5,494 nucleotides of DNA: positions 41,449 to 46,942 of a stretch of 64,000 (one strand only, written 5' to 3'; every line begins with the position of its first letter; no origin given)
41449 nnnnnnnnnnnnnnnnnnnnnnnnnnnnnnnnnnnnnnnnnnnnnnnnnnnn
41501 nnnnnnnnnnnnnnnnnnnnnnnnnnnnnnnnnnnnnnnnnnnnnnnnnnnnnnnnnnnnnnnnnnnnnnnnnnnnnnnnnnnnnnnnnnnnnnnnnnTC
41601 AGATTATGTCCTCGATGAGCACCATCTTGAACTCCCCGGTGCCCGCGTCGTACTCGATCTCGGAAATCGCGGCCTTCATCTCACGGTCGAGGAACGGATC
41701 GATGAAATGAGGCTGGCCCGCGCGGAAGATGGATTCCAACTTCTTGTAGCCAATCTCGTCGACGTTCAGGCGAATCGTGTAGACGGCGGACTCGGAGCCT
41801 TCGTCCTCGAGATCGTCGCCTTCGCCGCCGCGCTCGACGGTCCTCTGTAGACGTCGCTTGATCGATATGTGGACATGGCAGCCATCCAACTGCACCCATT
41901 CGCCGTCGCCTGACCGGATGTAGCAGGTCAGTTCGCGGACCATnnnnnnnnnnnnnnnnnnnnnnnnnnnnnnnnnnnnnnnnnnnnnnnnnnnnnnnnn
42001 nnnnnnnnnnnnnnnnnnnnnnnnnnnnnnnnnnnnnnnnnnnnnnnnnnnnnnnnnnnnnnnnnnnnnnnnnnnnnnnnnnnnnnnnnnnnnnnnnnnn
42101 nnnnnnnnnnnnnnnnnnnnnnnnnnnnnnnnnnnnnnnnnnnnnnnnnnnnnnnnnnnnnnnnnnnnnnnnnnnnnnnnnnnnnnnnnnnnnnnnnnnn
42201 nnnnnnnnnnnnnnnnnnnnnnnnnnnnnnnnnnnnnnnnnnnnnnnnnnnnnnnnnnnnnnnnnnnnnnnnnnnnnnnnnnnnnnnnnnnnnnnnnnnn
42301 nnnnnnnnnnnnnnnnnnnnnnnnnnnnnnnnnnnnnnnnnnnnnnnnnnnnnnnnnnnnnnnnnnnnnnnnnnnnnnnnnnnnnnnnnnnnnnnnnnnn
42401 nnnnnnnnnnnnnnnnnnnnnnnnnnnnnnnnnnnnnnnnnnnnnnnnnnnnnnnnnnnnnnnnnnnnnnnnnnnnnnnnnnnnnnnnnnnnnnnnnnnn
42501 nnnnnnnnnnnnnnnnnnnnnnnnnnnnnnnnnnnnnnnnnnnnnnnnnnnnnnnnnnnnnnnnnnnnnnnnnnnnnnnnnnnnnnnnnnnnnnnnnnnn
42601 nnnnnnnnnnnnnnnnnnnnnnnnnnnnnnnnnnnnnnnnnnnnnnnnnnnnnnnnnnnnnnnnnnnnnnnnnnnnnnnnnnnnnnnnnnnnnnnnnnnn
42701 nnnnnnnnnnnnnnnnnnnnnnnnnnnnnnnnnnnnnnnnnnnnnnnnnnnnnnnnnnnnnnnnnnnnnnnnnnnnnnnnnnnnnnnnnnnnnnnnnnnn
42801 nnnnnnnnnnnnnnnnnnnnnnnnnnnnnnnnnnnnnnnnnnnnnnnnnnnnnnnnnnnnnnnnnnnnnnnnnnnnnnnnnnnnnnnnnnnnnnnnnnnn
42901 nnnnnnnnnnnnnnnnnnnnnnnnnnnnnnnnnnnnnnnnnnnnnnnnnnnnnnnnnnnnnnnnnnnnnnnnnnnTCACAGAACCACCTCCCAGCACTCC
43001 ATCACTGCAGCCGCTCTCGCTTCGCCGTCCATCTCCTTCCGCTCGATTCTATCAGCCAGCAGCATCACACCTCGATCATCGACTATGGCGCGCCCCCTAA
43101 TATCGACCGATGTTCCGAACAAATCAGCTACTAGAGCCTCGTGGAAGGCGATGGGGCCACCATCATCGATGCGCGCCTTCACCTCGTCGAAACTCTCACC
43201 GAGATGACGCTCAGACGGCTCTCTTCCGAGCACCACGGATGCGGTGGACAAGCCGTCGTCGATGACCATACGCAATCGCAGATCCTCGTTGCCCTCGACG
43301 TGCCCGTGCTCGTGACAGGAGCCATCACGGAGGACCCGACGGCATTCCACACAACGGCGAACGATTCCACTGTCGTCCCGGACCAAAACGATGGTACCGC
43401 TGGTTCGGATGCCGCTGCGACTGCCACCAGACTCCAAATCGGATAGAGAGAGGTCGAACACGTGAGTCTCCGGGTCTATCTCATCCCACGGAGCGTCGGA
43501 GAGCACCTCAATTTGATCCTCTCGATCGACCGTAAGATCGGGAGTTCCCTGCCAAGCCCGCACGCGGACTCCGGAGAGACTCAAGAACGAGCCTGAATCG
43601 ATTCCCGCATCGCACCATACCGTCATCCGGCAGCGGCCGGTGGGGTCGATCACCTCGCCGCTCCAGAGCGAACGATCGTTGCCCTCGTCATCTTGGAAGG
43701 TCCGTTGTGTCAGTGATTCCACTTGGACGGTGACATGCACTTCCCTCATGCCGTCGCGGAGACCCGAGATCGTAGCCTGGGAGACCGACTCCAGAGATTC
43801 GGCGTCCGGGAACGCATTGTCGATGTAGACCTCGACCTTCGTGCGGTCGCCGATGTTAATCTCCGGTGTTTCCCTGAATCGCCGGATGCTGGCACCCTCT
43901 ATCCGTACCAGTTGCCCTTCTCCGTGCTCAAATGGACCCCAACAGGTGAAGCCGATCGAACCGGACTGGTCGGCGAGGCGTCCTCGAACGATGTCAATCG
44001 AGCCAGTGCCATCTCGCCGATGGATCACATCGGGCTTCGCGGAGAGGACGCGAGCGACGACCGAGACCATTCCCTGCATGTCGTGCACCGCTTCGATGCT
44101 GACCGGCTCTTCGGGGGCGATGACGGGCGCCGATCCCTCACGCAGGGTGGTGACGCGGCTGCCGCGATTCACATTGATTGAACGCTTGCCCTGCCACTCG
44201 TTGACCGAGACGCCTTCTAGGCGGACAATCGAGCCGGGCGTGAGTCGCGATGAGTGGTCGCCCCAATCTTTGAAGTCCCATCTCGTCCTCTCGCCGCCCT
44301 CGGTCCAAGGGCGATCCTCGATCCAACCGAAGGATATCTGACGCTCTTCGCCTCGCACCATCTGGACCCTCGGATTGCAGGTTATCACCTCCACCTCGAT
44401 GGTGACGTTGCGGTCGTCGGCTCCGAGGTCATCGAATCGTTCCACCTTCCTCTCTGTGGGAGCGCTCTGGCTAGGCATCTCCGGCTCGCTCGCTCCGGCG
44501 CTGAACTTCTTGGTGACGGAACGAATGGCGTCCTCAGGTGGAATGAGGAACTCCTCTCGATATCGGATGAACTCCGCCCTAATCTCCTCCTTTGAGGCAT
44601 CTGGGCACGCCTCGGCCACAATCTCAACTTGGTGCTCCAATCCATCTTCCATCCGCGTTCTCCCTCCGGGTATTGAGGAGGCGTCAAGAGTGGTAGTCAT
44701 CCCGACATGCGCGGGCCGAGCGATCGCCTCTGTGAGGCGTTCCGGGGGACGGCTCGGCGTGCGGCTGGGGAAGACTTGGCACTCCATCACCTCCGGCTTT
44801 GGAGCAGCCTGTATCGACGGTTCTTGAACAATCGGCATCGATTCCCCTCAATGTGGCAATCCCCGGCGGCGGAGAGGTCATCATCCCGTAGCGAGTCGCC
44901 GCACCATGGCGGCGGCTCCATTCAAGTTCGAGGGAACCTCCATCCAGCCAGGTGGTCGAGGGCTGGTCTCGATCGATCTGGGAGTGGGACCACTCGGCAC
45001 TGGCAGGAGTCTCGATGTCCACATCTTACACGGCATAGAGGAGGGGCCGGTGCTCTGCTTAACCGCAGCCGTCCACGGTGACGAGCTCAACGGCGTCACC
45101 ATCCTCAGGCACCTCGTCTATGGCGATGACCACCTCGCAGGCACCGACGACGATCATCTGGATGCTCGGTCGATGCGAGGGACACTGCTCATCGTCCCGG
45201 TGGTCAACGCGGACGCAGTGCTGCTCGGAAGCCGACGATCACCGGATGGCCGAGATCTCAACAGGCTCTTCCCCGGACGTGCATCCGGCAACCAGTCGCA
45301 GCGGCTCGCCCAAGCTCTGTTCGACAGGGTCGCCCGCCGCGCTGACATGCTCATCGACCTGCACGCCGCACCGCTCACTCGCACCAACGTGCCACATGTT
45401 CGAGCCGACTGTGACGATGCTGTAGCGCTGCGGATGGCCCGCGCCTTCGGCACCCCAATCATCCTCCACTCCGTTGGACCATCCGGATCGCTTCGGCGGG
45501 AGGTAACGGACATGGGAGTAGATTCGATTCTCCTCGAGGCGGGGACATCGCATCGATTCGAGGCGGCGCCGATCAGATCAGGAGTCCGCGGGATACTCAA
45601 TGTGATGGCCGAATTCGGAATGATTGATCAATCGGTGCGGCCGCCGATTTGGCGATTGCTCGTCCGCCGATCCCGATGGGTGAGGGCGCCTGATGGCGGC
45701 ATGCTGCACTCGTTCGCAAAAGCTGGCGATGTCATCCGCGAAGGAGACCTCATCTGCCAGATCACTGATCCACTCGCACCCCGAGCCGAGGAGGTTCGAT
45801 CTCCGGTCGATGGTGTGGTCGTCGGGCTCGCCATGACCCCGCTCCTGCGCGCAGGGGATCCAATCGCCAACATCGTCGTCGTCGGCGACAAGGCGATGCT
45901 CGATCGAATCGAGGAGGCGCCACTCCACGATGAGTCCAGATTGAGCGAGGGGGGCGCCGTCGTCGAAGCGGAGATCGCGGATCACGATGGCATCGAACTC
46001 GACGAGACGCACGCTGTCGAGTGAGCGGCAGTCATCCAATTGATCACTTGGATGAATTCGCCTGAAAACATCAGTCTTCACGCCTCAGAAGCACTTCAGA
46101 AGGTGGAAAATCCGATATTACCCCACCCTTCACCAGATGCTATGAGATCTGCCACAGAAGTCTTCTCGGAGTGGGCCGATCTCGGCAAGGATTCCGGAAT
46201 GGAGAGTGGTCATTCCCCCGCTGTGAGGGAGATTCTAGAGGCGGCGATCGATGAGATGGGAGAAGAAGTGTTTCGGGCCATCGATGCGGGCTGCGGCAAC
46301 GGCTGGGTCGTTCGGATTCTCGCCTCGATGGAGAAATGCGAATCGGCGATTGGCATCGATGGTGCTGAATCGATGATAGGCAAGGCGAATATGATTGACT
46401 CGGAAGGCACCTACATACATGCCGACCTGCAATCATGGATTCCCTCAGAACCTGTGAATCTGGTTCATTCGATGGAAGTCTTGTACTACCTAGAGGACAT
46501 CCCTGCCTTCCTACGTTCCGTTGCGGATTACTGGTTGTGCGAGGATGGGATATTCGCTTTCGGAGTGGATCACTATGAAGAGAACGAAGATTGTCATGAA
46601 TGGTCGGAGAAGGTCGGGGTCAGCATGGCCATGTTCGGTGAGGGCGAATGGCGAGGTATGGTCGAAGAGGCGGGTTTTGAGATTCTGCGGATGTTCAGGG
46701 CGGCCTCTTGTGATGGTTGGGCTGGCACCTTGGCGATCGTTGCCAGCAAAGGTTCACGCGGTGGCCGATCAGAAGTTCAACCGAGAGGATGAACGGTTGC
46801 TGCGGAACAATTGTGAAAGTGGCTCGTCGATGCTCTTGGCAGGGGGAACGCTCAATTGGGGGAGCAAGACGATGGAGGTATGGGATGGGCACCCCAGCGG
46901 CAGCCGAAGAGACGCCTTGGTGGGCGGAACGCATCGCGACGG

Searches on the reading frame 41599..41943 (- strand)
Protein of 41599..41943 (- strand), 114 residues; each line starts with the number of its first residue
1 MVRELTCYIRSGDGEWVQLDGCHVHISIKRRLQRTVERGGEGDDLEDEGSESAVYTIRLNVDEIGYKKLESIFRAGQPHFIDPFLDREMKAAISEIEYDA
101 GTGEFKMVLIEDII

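Call 6: search_protein_families(library=ncbifam, proteins=[window:41599-41943:-], max_evalue=0.01)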
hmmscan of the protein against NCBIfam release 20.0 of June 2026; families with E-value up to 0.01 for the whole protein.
window:41599-41943:- (114 aa): 0 families

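Call 7: search_protein_families(library=pfam, proteins=[window:41599-41943:-], max_evalue=0.1)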
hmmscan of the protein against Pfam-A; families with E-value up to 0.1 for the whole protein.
window:41599-41943:- (114 aa): 0 families

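Call 44: find_homologous_proteins(query=window:41599-41943:-, max_evalue=0.001)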
Query window:41599-41943:- (114 aa): 89 proteins with E <= 0.001 among 91 candidates.
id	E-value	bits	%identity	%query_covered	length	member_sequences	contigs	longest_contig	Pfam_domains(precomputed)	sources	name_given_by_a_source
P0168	1.6e-62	227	90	100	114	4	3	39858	-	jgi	jgi:hypothetical protein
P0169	7.4e-62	225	90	100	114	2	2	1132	-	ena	-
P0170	1.3e-61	224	90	100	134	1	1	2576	-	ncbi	-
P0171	9.2e-41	157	62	95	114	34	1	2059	-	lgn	-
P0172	4.6e-40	154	61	95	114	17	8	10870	-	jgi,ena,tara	tara:strand:+ start:8194 stop:8538 length:345 start_codon:yes stop_codon:yes gene_type:complete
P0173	3.8e-34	135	64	84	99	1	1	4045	-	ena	-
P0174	2.2e-33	133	57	94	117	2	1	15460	-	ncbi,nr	ncbi:MAG: hypothetical protein QF440_04695 [Candidatus Thalassarchaeaceae archaeon]|nr:hypothetical 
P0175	3.1e-33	132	57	93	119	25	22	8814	-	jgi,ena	-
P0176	4.2e-33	132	57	93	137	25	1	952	-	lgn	-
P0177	7.1e-33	131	55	93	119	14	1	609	-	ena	-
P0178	9.0e-32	128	56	93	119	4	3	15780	-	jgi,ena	-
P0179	9.2e-32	128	56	93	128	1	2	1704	-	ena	-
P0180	9.5e-32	128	56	93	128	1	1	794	-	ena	-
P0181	9.8e-32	128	56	93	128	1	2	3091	-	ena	-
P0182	1.2e-31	127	57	93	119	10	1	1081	-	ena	-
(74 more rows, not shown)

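Call 55: predict_structure(alignment_id=A4)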
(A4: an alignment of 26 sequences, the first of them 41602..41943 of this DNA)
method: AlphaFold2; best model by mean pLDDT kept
length: 114 residues; sequences in the alignment: 26
mean_pLDDT: 79.0   pTM: 0.68
mean pLDDT of the five models: 79.0, 78.3, 76.7, 75.8, 70.7
residues with pLDDT >= 90: 28; 70-90: 59; 50-70: 17; < 50: 10
segments of 3 or more residues with pLDDT < 50: 35-37, 39-41
pLDDT, mean of each block of 10 residues (from residue 1): 71 84 84 51 52 88 88 86 86 90 91 70
secondary structure, 60 per line:
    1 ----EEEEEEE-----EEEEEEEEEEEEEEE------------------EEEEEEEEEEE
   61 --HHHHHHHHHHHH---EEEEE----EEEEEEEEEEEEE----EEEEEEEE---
elements in order: E5-11 E17-31 E50-60 H63-74 E78-82 E87-99 E104-111
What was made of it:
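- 41599..41943 (-): First gene of the operon: a 114-aa soluble protein of unknown function, predicted to have a tail-tube/Hcp-like fold. The AF2 model has pLDDT 79 (call 55).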

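Call 58: fold_search(model_id=the predicted structure, library=pdb)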
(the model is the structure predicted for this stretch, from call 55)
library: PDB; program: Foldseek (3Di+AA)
matches with E <= 10: 641; with E <= 0.001: 1
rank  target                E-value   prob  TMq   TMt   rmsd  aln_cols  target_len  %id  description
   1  9e7m_Va               9.5e-04  1.00  0.50  0.40   6.7       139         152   14  In situ cryoEM structure of bacteriophage Ur-lambda tail tip complex (released 2025-11-05)
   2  6toa_G                3.0e-03  1.00  0.59  0.52   5.3       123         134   16  Neck of empty GTA particle computed with C6 symmetry (released 2020-07-22)
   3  9g8s_S                4.8e-03  1.00  0.50  0.32   8.0       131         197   11  C3 reconstruction of extended phiCD508 needle (released 2025-04-09)
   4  8v3w_T                6.3e-03  1.00  0.50  0.43   7.3       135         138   12  CryoEM Structure of Diffocin - precontracted - Baseplate - focused refinement on triplex region (released 2024-08-28)
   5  8v3w_G                8.7e-03  1.00  0.50  0.44   7.4       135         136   12  CryoEM Structure of Diffocin - precontracted - Baseplate - focused refinement on triplex region (released 2024-08-28)
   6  8v3w_H                9.2e-03  1.00  0.50  0.12   5.9       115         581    8  CryoEM Structure of Diffocin - precontracted - Baseplate - focused refinement on triplex region (released 2024-08-28)
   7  9lbn_J                9.2e-03  0.98  0.40  0.38   8.3       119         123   17  The composite cryo-EM structure of the head-to-tail connector and head-proximal tail components of bacteriophage phiXa (released 2025-05-07)
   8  6tba_50               1.0e-02  1.00  0.60  0.54   6.1       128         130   18  Virion of native gene transfer agent (GTA) particle (released 2020-07-22)
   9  8ygc_C                1.0e-02  0.99  0.49  0.40   7.7       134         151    9  The Dimer Structure of DSR2-SPR (released 2025-03-05)
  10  6yeg_A                1.1e-02  1.00  0.54  0.39   6.8       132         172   16  Hybrid structure of the SPP1 tail tube by solid-state NMR and cryo EM - Final EM Refinement (released 2020-10-14)
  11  7b5h_AK               1.1e-02  0.99  0.45  0.26   7.6       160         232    6  Cryo-EM structure of the contractile injection system base plate from Anabaena PCC7120 (released 2022-02-23)
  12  8ygo_C                1.3e-02  0.99  0.51  0.42   7.8       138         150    9  The complex by DSR2-CTD-SPR with NAD (released 2025-03-05)
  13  9occ_B                1.4e-02  1.00  0.49  0.38   6.7       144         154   11  Sf11 bacteriophage tail (released 2025-11-12)
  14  6j0n_b                1.5e-02  0.98  0.43  0.25   7.9       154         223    8  Cryo-EM Structure of an Extracellular Contractile Injection System, baseplate in extended state, refined in C6 symmetr (released 2019-04-10)
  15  9ki1_0                2.1e-02  0.99  0.46  0.15   7.1       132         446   12  Baseplate structure of Escherichia phage Mu (released 2025-02-12)
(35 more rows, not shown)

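Call 60: search_protein_families(library=phrogs, proteins=[window:41599-41943:-], max_evalue=0.01)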
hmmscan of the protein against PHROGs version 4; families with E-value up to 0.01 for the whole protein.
window:41599-41943:- (114 aa): 0 families
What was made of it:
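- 41599..41943 (-): It has no Pfam, NCBIfam or PHROG hit (calls 6, 7, 60).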

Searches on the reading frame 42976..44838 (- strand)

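Call 7: search_protein_families(library=pfam, proteins=[window:42976-44838:-], max_evalue=0.1)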
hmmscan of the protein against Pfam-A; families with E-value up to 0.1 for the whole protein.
window:42976-44838:- (620 aa): 1 family
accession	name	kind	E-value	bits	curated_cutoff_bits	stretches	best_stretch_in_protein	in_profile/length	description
PF01336.31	tRNA_anti-codon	-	0.039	14.3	27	0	187-224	34-70/75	OB-fold nucleic acid binding domain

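Call 60: search_protein_families(library=phrogs, proteins=[window:42976-44838:-], max_evalue=0.01)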
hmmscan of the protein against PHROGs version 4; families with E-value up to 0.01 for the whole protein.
window:42976-44838:- (620 aa): 0 families

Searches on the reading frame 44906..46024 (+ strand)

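Call 54: search_protein_families(library=pfam, proteins=[window:44906-46024:+], max_evalue=0.00001)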
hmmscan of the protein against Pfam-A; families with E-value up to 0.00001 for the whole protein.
window:44906-46024:+ (372 aa): 1 family
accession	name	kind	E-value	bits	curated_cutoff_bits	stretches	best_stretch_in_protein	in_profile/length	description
PF24827.1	AstE_AspA_cat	-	2.5e-36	125.5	25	1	47-235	2-190/192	Succinylglutamate desuccinylase/Aspartoacylase catalytic domain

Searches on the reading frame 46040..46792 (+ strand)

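Call 54: search_protein_families(library=pfam, proteins=[window:46040-46792:+], max_evalue=0.00001)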
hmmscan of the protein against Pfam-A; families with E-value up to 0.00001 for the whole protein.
window:46040-46792:+ (250 aa): 4 families
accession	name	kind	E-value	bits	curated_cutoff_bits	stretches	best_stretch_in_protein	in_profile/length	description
PF13489.12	Methyltransf_23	-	1e-11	45.3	27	1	74-216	20-162/164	Methyltransferase domain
PF08241.18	Methyltransf_11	-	1e-08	36.1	21.2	1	82-172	2-93/95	Methyltransferase domain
PF13649.12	Methyltransf_25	-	6.2e-08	33.7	27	1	81-162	2-90/97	Methyltransferase domain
PF13847.12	Methyltransf_31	-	3.9e-06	27.1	27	1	79-212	6-145/145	Methyltransferase domain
